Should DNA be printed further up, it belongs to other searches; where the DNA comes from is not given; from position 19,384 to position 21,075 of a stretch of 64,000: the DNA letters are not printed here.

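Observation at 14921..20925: System I cytochrome c maturation operon led by a pentaheme cytochrome, with a CxxxY-type CcmE and no ccmG/ccmH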

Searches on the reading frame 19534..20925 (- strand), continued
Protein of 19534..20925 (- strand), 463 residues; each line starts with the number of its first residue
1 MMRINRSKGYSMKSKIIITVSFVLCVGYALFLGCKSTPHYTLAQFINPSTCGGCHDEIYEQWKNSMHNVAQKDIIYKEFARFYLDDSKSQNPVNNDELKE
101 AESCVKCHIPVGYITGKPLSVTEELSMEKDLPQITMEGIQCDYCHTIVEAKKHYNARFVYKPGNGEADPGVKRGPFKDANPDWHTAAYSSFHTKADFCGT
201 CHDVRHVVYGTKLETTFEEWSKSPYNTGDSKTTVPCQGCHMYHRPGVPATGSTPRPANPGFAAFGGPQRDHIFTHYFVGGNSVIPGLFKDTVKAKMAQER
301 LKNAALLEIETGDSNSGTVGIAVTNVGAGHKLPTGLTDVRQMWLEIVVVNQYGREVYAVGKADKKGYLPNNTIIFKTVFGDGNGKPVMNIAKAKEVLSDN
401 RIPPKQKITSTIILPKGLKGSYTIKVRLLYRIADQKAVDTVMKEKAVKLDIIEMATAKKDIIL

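Call 32: find_related_loci(query=A2, collection=genome_contigs, flank=10000)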
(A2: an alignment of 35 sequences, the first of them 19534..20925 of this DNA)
Query A2 (463 aa) in genome_contigs; peptide patterns used: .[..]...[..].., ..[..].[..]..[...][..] (x = any residue, [..] = any of these).
599 stretches matched a pattern (row limit reached: there are more); 496 encode a relative of the query (tblastn E <= 1e-3); the best 80 are kept; 80 distinct loci.
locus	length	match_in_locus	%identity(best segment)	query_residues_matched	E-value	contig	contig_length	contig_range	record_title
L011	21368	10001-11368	80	8-463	0e+0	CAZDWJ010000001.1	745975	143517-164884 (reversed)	MAG TPA_asm: uncultured Leptospira sp. isolate binchicken_co40_101 genome assembly, contig: NODE_3_length_745975_cov_9.5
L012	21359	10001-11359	79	11-463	0e+0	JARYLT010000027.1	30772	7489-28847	MAG: Spirochaetota bacterium isolate A05DMB-I-13 NODE_27_length_30772_cov_4.530151, whole genome shotgun sequence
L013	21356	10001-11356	80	12-463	0e+0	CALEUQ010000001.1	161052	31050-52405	MAG: uncultured bacterium isolate R1_Bin_METABAT__127_1 genome assembly, contig: c_000002730090, whole genome shotgun se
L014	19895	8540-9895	79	12-463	0e+0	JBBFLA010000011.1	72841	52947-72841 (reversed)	MAG: Spirochaetota bacterium isolate Uz-U4-13 NODE_11_length_72841_cov_13.039965, whole genome shotgun sequence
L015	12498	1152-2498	62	15-463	0e+0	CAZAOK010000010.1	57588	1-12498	MAG TPA_asm: uncultured Leptospiraceae bacterium isolate SRP252850_co1_61 genome assembly, contig: NODE_675_length_57588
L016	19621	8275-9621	61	15-463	0e+0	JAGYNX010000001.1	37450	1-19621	MAG: Spirochaetes bacterium isolate M55B154 1, whole genome shotgun sequence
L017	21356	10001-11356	60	12-463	0e+0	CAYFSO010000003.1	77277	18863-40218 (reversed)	MAG TPA_asm: uncultured Leptospiraceae bacterium isolate ERP107533_co1_200 genome assembly, contig: NODE_64_length_77277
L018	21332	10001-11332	57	15-463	1e-179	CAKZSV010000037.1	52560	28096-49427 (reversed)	MAG: uncultured bacterium isolate N1_Bin_METABAT__35_1 genome assembly, contig: c_000001485489, whole genome shotgun seq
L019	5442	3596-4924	55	13-461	2e-176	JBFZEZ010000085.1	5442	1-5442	MAG: Spirochaetota bacterium isolate PPR_0602 k121_3655781, whole genome shotgun sequence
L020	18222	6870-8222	54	8-463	1e-171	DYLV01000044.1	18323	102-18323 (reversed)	MAG TPA_asm: Leptospira biflexa isolate SulCav_AS07-7_2_45_10 SulCav_AS07_7_3006_length_18323_cov_5_194876, whole genome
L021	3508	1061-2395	55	12-461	7e-180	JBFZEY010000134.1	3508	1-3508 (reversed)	MAG: Spirochaetota bacterium isolate PPR_0600 k121_4712894, whole genome shotgun sequence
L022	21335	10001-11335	54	12-461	3e-170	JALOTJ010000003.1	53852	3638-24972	MAG: Spirochaetes bacterium isolate Prado230 scaffold_309, whole genome shotgun sequence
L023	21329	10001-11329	55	15-463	3e-170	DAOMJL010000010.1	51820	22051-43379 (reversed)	MAG TPA_asm: Spirochaetota bacterium isolate AMR_MDS_4899 NODE_529_length_51820_cov_11.368434, whole genome shotgun sequ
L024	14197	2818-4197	54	2-461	9e-170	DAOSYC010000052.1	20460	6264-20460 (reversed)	MAG TPA_asm: Spirochaetota bacterium isolate AMR_MDS_2095 NODE_1637_length_20460_cov_7.556922, whole genome shotgun sequ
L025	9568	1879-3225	54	7-461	6e-168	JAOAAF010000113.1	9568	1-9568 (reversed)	MAG: Spirochaetes bacterium isolate SKW14 NODE_107_length_9620_cov_4.605156, whole genome shotgun sequence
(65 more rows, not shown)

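Call 38: predict_structure(alignment_id=A2)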
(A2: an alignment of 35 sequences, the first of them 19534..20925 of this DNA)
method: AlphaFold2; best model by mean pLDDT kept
length: 463 residues; sequences in the alignment: 35
mean_pLDDT: 88.4   pTM: 0.85
mean pLDDT of the five models: 88.4, 85.5, 82.7, 80.1, 76.5
residues with pLDDT >= 90: 249; 70-90: 187; 50-70: 15; < 50: 12
segments of 3 or more residues with pLDDT < 50: 1-10
pLDDT, mean of each block of 10 residues (from residue 1): 45 79 83 62 90 87 85 89 94 95 89 91 92 80 88 91 92 89 89 83 94 94 89 81 85 83 84 76 88 92 96 89 93 87 97 96 95 96 95 96 96 92 98 94 90 97 92
secondary structure, 60 per line:
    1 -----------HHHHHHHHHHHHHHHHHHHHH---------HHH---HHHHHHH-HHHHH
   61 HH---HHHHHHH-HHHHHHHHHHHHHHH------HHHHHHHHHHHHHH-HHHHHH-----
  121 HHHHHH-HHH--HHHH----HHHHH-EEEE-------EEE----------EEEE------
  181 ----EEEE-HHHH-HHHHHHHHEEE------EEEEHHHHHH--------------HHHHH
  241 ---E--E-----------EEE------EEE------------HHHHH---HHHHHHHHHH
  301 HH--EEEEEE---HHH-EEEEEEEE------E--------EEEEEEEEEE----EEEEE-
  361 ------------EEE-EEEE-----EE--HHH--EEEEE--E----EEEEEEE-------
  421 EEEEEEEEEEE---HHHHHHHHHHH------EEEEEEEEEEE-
elements in order: H12-32 H48-54 H56-62 H66-72 H74-88 H95-108 H110-115 H121-126 H133-136 H141-145 E147-150 E158-160 E171-174 E185-188 H190-193 H195-202 E203-205 E212-215 H216-221 H236-240 E259-261 E268-270 H283-287 H291-302 E305-310 E318-325 E341-350 E355-359 E373-375 E377-380 E395-399 E407-413 E421-431 H435-445 E452-462

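Call 41: fold_search(model_id=the predicted structure, library=pdb)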
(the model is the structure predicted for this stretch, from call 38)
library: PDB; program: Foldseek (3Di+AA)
matches with E <= 10: 1110; with E <= 0.001: 2
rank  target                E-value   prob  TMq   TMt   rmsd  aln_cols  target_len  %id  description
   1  5ze8                  3.8e-17  1.00  0.58  0.68   5.7       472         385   18  Crystal structure of a penta-heme cytochrome c552 from Thermochromatium tepidum (released 2018-04-25)
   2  6baa_A                8.5e-04  0.35  0.11  0.14  13.0       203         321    8  Cryo-EM structure of the pancreatic beta-cell KATP channel bound to ATP and glibenclamide (released 2017-11-01)
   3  7e1y_A                1.0e-03  1.00  0.17  0.15  10.0       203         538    8  Staphylothermus marinus amylopullulanase -SmApu (released 2022-02-09)
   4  8fk7_A                1.9e-03  0.99  0.16  0.41   7.9       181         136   13  Structure of the Pyrobaculum calidifontis flagellar-like archaeal type IV pilus (released 2023-06-28)
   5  3fn9_D                2.7e-03  0.98  0.15  0.11   6.3       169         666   14  Crystal structure of putative beta-galactosidase from bacteroides fragilis (released 2009-01-13)
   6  9fmd_B                2.9e-03  0.82  0.14  0.05   8.2       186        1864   10  Integrative model of the human post-catalytic spliceosome (P-complex) (released 2024-07-10)
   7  8bca_B                3.1e-03  0.91  0.15  0.05   8.8       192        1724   10  Human Brr2 Helicase Region in complex with C-tail deleted Jab1 and compound 26 (released 2023-03-08)
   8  3fn9_C                3.7e-03  0.99  0.16  0.11   5.8       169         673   14  Crystal structure of putative beta-galactosidase from bacteroides fragilis (released 2009-01-13)
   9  6a8p_B                5.3e-03  0.97  0.17  0.12  13.4       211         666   14  Transglutaminase 2 mutant G224V in complex with GTP (released 2018-09-26)
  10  7os1_B                6.4e-03  0.89  0.15  0.05   7.9       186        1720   10  Cryo-EM structure of Brr2 in complex with Fbp21 (released 2022-02-23)
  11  6s8q_B                7.2e-03  0.84  0.15  0.05   8.8       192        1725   10  Human Brr2 Helicase Region in complex with C-tail deleted Jab1 (released 2020-01-22)
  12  8cs9_X                7.7e-03  0.51  0.12  0.09  18.0       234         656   11  Composite reconstruction of Class 1 of the erythrocyte ankyrin-1 complex (released 2022-07-20)
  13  9npe_C                8.1e-03  0.89  0.14  0.10   7.8       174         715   11  Crystal structure of the inactive conformation of a glycoside hydrolase (CapGH2b) from the GH2 family in the space gro (released 2025-11-12)
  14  2zou_A                8.1e-03  0.84  0.14  0.37   9.9       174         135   10  Crystal structure of human F-spondin reeler domain (fragment 2) (released 2008-10-14)
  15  6a8p_A                8.7e-03  0.85  0.17  0.12  17.0       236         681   14  Transglutaminase 2 mutant G224V in complex with GTP (released 2018-09-26)
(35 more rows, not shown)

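Call 43: search_solved_structures(query=A2, max_evalue=1, show_alignments=2)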
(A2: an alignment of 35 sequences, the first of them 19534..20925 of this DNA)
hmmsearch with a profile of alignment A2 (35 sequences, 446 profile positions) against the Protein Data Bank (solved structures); distinct sequences matched with E-value up to 1: 8.
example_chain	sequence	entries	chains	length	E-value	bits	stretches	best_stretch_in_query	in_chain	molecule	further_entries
5ze8_A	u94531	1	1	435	4.1e-13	51.9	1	35-142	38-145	cytochrome c552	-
9wt9_A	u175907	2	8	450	2.1e-06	29.8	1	20-227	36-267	Cytochrome c,Multiheme cytochrome c selenoprotein mutant (MccSep U325A) | Cytochrome c,Multiheme cytochrome c selenoprotein (MccSep)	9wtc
9wt8_A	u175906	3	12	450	2.1e-06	29.8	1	20-227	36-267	Cytochrome c,Multiheme cytochrome c selenoprotein (MccSep)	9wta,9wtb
4qo5_A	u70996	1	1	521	0.00098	21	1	30-109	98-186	Hypothetical multiheme protein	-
4rkm_A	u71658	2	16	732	0.013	17.3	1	34-60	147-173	MccA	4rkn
9fq7_3C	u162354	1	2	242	0.63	11.7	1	179-209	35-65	CytC1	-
9fzl_3C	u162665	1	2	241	0.63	11.7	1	179-209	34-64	Iso-1-cytochrome c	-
1bcc_D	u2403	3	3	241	0.68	11.6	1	167-230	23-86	UBIQUINOL CYTOCHROME C OXIDOREDUCTASE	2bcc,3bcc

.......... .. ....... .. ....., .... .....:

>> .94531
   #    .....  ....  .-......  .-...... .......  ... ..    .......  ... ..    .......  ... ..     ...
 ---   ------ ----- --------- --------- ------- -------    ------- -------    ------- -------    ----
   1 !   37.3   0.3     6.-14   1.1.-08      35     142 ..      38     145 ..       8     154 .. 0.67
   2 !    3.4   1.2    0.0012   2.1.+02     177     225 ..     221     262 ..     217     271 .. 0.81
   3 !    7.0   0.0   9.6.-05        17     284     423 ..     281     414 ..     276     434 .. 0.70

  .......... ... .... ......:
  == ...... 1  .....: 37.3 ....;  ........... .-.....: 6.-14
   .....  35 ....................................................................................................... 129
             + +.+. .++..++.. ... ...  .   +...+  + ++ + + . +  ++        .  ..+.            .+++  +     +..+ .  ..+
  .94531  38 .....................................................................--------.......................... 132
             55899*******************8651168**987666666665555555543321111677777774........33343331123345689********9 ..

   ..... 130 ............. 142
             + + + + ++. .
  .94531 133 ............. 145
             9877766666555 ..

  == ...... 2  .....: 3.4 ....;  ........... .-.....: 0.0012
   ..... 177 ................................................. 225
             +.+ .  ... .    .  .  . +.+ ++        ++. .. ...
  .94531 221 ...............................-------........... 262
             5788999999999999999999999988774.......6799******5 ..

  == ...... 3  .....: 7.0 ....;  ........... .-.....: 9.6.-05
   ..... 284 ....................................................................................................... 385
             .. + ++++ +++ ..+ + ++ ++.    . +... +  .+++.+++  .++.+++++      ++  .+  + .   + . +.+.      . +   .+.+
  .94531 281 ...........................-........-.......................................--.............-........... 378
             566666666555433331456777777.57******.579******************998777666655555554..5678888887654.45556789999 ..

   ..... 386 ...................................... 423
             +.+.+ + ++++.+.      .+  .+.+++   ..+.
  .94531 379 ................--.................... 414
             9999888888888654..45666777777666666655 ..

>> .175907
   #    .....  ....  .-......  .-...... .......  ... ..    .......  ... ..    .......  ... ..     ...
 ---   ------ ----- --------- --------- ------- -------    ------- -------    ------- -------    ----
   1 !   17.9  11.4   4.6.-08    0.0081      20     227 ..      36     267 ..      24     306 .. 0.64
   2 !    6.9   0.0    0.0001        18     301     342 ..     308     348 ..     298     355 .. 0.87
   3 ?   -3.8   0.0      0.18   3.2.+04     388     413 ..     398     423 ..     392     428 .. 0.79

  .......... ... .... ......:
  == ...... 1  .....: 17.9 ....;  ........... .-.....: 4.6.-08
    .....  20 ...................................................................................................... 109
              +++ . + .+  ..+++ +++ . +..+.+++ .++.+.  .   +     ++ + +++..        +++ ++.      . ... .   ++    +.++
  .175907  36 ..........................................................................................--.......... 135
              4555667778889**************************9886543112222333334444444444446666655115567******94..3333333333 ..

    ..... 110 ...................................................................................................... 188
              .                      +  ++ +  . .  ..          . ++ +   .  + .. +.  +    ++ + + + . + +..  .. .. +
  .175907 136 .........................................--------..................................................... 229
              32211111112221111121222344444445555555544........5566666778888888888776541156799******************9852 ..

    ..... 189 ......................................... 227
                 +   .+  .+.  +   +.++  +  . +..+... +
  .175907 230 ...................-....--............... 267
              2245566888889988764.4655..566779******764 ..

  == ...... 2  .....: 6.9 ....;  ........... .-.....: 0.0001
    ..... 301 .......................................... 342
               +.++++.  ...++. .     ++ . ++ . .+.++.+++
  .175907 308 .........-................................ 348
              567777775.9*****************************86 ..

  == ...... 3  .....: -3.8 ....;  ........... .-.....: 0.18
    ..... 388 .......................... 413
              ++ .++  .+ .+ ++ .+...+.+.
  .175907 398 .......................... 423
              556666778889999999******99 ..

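Call 50: search_protein_families(library=pfam, proteins=[P0102, L007:11357-11590:+, L009:11359-11697:+], max_evalue=0.001)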
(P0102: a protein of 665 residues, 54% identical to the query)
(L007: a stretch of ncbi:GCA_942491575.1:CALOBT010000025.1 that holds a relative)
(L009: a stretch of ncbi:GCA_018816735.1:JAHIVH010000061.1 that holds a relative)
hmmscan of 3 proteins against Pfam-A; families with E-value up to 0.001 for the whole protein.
P0102 (665 aa): 5 families
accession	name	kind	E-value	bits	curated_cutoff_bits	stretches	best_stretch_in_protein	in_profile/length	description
PF02777.23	Sod_Fe_C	-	3.1e-36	123.9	20.9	1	129-229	1-101/102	Iron/manganese superoxide dismutases, C-terminal domain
PF00081.27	Sod_Fe_N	-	1.4e-21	77.1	27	1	38-121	2-81/82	Iron/manganese superoxide dismutases, alpha-hairpin domain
PF13435.11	Cytochrome_C554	-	3e-09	38.1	20.8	1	262-350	1-84/84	Cytochrome c554 and c-prime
PF14522.11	Cytochrome_C7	-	2.5e-06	27.7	24.8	0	340-444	11-66/67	Cytochrome c7 and related cytochrome c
PF22113.1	Mtrc-MtrF_II-IV_dom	-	0.0001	22.3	30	0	339-446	78-165/176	Outer membrane cytochrome MtrC/MtrF-like, domains II/IV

L007:11357-11590:+ (77 aa): 0 families

L009:11359-11697:+ (112 aa): 3 families
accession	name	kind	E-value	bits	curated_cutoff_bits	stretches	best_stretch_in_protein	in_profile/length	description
PF14522.11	Cytochrome_C7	-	1.3e-08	34.9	24.8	1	41-110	1-66/67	Cytochrome c7 and related cytochrome c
PF02085.21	Cytochrom_CIII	-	3.7e-08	34.1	22.9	1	34-110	14-101/101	Class III cytochrome C family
PF14537.11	Cytochrom_c3_2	-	0.00093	20.1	25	0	40-61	46-66/79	Cytochrome c3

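Call 74: find_encoding_contigs(protein=P0102, flank=8000, max_places=2)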
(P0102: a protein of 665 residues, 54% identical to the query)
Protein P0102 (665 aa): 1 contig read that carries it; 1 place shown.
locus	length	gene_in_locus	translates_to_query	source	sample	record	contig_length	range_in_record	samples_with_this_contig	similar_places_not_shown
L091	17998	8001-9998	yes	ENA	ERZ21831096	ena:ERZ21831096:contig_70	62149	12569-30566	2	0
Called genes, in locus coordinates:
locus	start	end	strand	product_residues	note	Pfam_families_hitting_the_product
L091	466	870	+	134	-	PF13581:HATPase_c_2, PF02518:HATPase_c (weak)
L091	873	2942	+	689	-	PF08269:dCache_2, PF17200:sCache_2 (faint), PF17201:Cache_3-Cache_2 (weak), PF07228:SpoIIE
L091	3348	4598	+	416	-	PF01571:GCV_T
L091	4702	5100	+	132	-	PF01597:GCV_H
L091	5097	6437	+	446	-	PF02347:GDC-P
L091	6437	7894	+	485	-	PF02347:GDC-P, PF00266:Aminotran_5, PF21478:GcvP2_C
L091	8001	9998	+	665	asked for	PF00081:Sod_Fe_N, PF02777:Sod_Fe_C, PF14522:Cytochrome_C7 (faint), PF13435:Cytochrome_C554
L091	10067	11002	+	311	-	PF00582:Usp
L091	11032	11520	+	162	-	PF06146:PsiE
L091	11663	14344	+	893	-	PF03699:UPF0182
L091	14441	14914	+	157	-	PF05099:TerB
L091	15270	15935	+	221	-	PF21948:LplA-B_cat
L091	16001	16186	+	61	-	-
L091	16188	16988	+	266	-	PF04055:Radical_SAM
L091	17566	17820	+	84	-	-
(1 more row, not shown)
